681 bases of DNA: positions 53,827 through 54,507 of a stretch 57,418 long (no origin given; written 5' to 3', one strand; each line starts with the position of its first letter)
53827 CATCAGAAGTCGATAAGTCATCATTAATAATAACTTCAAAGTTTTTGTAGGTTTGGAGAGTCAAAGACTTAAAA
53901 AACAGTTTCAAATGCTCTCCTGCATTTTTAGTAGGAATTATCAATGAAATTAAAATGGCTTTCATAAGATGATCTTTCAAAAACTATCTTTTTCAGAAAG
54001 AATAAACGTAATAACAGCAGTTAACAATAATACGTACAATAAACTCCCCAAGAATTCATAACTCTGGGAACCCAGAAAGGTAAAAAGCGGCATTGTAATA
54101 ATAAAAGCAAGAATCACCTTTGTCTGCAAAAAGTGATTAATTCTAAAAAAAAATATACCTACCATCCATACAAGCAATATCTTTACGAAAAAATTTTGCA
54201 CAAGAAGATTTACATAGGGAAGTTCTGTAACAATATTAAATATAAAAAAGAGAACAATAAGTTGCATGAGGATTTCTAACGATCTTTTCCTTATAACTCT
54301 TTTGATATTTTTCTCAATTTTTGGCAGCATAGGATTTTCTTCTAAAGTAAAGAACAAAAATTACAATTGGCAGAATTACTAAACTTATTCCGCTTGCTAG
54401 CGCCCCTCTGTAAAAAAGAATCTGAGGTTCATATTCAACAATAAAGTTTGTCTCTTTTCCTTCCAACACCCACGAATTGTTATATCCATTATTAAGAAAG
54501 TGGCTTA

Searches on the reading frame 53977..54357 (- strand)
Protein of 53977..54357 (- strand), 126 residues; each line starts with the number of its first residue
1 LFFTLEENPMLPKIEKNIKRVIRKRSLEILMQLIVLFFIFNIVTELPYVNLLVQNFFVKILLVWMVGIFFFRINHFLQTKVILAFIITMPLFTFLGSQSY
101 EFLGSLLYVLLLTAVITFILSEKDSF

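Call 4: search_protein_families(library=pfam, proteins=[window:53977-54357:-], max_evalue=0.01)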
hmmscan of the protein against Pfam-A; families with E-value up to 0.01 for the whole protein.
window:53977-54357:- (126 aa): 0 families

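Call 18: search_protein_families(library=ncbifam, proteins=[window:53977-54357:-], max_evalue=0.1)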
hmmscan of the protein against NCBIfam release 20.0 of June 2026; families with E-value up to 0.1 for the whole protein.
window:53977-54357:- (126 aa): 0 families

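Call 58: search_protein_families(library=pfam, alignment_id=A3, max_evalue=1)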
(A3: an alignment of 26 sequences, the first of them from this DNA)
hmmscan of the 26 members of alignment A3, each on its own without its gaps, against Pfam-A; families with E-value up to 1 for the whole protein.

A. member 1, seq(126 aa): 1 family
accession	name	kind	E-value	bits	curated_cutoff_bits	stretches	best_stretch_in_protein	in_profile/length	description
PF18919.5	DUF5670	-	0.11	13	23.5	1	95-120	15-39/43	Family of unknown function (DUF5670)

B. families by the number of members that match (of 26 scanned): 19 families
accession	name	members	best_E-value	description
PF05934.16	MCLC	2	0.13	Mid-1-related chloride channel (MCLC)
PF07695.17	7TMR-DISM_7TM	1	2.6e-05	7TM diverse intracellular signalling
PF12650.12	DUF3784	1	0.014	Domain of unknown function (DUF3784)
PF15071.11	TMEM220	1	0.084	Transmembrane family 220, helix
PF18919.5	DUF5670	1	0.11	Family of unknown function (DUF5670)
PF12113.13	SVM_signal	1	0.13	SVM protein signal sequence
PF22392.1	Cmr7b-like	1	0.2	Cmr7b-like, BtrG-like domain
PF04784.19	DUF547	1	0.25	Protein of unknown function, DUF547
PF14007.11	YtpI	1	0.26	YtpI-like protein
PF23778.1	Phage_holin_2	1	0.28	Putative phage holin family 2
PF12166.14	Piezo_cap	1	0.4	Piezo non-specific cation channel, cap domain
PF09843.14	DUF2070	1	0.56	Predicted membrane protein (DUF2070)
PF19510.5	DUF6044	1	0.57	Protein of unknown function (DUF6044)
PF20040.4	DUF6442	1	0.66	Family of unknown function (DUF6442)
PF13398.12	Peptidase_M50B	1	0.66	Peptidase M50B-like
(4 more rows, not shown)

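Call 59: search_solved_structures(query=A3, max_evalue=10)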
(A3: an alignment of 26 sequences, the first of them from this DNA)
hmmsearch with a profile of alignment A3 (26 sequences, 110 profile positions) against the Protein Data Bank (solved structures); distinct sequences matched with E-value up to 10: 1.
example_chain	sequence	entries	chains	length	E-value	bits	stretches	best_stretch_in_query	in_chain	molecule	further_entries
4px7_A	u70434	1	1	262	6.2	10.2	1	30-66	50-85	Phosphatidylglycerophosphatase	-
